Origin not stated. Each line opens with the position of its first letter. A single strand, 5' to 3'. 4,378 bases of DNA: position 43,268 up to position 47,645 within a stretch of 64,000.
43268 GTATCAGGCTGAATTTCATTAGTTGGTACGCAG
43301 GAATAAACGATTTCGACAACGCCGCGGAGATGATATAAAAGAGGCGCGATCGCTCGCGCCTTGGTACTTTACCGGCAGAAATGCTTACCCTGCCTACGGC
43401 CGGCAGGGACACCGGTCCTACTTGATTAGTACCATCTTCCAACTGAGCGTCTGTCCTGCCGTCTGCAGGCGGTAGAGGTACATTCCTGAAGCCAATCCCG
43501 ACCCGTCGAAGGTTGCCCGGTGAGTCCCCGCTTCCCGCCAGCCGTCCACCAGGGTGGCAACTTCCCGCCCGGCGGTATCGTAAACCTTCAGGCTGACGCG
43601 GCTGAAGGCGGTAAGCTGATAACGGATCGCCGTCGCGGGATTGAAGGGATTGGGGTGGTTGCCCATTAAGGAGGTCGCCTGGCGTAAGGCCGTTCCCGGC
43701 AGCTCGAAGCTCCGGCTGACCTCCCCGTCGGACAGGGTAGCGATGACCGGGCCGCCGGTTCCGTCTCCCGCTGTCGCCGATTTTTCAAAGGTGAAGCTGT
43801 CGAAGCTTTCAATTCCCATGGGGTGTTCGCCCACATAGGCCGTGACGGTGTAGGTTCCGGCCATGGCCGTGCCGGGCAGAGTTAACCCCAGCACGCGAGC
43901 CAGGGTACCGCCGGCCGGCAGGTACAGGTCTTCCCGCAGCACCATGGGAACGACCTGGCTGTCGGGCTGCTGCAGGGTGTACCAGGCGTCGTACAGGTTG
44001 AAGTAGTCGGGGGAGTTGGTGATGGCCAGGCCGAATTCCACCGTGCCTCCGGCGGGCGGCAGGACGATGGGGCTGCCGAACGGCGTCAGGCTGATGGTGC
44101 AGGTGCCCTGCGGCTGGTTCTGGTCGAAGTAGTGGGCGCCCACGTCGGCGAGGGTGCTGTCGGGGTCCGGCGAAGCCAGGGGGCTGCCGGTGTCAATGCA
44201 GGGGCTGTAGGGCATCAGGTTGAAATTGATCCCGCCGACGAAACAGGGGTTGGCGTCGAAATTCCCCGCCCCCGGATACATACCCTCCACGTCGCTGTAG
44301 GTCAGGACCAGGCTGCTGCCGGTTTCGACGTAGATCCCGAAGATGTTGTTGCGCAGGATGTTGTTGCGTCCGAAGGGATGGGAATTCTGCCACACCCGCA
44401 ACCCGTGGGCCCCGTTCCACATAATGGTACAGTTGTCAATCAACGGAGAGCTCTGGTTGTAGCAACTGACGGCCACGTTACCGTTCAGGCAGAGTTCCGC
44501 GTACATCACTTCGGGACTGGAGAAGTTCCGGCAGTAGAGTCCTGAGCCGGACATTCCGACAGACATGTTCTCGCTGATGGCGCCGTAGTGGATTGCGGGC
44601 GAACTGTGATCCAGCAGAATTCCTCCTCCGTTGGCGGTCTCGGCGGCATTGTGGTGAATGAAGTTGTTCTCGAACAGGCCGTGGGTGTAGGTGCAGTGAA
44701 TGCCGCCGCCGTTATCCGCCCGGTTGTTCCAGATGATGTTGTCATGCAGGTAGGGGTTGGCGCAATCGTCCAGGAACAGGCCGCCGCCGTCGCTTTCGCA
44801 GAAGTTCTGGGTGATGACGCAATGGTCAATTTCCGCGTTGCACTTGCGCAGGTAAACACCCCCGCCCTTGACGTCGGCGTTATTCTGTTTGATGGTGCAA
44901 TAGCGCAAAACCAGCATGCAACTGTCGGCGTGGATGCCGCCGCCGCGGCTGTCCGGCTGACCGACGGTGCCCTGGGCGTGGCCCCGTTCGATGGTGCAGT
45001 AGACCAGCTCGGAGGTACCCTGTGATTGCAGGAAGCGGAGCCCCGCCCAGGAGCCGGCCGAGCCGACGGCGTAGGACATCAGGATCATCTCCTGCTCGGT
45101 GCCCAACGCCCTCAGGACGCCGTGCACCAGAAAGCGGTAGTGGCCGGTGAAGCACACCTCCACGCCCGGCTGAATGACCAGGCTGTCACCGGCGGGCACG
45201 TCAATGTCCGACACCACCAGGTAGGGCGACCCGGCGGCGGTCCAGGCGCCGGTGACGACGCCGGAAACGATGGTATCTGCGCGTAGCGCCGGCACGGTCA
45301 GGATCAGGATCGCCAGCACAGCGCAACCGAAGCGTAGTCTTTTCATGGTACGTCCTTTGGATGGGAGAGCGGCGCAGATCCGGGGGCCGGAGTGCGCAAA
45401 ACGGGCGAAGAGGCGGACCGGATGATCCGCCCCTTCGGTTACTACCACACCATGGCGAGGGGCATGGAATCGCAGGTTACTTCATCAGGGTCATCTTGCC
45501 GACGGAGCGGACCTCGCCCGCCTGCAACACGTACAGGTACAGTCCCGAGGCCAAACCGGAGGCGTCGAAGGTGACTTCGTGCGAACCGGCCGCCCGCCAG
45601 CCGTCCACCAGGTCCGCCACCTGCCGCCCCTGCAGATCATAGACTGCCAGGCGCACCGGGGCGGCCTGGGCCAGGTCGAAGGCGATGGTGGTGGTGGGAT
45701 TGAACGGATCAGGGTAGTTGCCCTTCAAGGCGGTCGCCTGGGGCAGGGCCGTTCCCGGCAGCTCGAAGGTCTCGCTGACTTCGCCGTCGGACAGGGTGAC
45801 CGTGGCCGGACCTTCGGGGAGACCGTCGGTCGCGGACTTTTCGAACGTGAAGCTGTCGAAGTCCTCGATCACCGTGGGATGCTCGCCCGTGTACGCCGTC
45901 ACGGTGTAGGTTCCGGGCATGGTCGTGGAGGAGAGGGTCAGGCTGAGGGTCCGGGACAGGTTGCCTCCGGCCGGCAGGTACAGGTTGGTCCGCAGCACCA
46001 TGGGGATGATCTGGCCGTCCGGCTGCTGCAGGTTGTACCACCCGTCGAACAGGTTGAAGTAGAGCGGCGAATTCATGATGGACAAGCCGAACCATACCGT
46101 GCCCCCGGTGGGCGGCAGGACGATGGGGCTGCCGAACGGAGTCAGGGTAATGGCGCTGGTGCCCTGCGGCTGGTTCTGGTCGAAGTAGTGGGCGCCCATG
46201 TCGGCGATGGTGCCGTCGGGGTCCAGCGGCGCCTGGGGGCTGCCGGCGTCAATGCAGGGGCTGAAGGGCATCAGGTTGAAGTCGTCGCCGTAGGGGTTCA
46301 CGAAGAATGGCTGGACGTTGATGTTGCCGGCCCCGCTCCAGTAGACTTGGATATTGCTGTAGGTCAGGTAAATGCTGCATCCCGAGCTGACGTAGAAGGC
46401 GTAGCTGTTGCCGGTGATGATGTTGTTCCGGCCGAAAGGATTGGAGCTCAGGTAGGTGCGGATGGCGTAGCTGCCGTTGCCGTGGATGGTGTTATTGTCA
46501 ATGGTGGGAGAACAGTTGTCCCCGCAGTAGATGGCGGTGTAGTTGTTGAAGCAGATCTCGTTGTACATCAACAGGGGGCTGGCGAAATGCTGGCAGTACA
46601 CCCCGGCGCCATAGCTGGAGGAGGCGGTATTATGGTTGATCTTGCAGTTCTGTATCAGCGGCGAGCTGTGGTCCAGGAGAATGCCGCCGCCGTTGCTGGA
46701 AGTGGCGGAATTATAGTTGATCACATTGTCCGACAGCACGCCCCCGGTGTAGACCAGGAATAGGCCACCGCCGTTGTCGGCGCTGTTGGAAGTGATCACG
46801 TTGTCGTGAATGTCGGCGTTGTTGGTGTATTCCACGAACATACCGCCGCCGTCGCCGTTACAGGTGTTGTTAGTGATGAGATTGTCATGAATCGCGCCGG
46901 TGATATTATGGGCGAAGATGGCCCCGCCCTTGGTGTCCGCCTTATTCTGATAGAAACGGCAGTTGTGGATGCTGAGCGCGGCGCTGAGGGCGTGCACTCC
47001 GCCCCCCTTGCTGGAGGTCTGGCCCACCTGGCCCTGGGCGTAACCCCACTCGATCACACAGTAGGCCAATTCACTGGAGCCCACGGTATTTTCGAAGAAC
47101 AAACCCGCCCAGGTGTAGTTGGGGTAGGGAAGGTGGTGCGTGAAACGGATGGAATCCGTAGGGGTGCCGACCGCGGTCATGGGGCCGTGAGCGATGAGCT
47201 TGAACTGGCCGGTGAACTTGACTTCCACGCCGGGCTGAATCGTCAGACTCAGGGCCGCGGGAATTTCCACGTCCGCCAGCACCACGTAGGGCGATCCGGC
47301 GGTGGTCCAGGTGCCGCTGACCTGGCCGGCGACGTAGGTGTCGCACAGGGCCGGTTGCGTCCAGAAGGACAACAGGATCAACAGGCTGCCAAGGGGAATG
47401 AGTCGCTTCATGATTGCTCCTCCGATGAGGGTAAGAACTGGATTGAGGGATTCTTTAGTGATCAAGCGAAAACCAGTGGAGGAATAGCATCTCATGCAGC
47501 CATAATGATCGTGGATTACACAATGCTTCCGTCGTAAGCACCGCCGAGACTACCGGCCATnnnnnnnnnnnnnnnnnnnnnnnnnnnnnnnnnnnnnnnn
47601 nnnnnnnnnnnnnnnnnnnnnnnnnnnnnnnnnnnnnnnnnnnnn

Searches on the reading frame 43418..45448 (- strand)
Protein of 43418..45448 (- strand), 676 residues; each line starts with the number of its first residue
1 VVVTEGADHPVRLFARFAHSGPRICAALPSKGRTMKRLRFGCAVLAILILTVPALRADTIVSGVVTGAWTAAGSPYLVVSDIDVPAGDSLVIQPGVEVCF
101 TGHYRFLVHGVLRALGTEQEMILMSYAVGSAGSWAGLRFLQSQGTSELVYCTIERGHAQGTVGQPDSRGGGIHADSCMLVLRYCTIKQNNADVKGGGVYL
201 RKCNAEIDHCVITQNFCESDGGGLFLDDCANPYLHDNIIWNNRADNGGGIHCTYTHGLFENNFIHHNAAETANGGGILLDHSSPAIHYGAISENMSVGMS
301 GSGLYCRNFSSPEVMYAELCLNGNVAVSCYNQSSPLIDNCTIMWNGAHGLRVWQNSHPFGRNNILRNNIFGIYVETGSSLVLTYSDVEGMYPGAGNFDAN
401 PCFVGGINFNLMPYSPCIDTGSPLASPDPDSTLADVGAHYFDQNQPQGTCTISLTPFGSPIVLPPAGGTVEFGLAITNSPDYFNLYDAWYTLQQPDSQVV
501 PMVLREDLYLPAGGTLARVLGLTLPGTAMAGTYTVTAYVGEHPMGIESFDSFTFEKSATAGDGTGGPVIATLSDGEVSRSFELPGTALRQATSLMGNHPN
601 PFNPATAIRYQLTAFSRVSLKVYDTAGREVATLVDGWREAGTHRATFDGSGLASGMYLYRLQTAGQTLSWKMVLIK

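Call 9: search_protein_families(library=pfam, proteins=[window:43418-45448:-], max_evalue=0.001)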
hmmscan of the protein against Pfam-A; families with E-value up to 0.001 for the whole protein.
window:43418-45448:- (676 aa): 5 families
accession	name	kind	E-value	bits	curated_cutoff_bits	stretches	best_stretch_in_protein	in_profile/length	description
PF13229.12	Beta_helix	-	1.1e-18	67.8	25.9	2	144-299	9-142/158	Right handed beta helix region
PF05048.19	NosD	-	8.5e-10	38.9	23.6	2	184-300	49-154/212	Periplasmic copper-binding protein (NosD)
PF18962.6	Por_Secre_tail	-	3.2e-06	27.8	27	1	599-672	3-73/75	Secretion system C-terminal sorting domain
PF13860.13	FlgD_ig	-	0.00012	22.4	27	1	608-662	14-74/79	FlgD Ig-like domain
PF02415.23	Chlam_PMP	-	0.00041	20.8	20.6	0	241-253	6-19/19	Chlamydia polymorphic membrane protein (Chlamydia_PMP) repeat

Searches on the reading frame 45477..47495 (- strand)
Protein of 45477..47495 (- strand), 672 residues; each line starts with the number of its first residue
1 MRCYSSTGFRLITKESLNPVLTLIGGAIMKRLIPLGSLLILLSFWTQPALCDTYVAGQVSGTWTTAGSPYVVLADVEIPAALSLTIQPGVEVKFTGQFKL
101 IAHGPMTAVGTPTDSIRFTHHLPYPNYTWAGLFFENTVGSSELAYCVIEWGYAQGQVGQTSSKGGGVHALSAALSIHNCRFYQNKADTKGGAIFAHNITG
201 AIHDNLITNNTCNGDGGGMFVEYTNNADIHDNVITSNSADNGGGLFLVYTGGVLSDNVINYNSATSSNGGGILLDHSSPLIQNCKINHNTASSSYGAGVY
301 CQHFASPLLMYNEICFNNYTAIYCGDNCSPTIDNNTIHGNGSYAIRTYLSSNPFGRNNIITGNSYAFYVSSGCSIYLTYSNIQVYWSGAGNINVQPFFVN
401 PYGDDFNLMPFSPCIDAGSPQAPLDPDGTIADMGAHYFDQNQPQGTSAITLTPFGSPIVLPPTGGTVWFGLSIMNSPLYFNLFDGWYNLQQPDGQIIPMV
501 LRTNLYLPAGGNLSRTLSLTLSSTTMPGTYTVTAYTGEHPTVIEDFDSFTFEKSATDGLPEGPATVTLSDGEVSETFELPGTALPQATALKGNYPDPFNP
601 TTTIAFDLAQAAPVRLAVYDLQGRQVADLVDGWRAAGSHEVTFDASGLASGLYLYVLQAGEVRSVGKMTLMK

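Call 9: search_protein_families(library=pfam, proteins=[window:45477-47495:-], max_evalue=0.001)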
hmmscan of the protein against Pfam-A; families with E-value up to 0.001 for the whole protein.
window:45477-47495:- (672 aa): 3 families
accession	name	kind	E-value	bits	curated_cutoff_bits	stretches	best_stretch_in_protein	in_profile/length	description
PF13229.12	Beta_helix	-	2e-18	67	25.9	2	256-378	33-154/158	Right handed beta helix region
PF05048.19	NosD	-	2.2e-09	37.5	23.6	2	244-374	62-183/212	Periplasmic copper-binding protein (NosD)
PF18962.6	Por_Secre_tail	-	1.2e-06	29.1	27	1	594-667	2-72/75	Secretion system C-terminal sorting domain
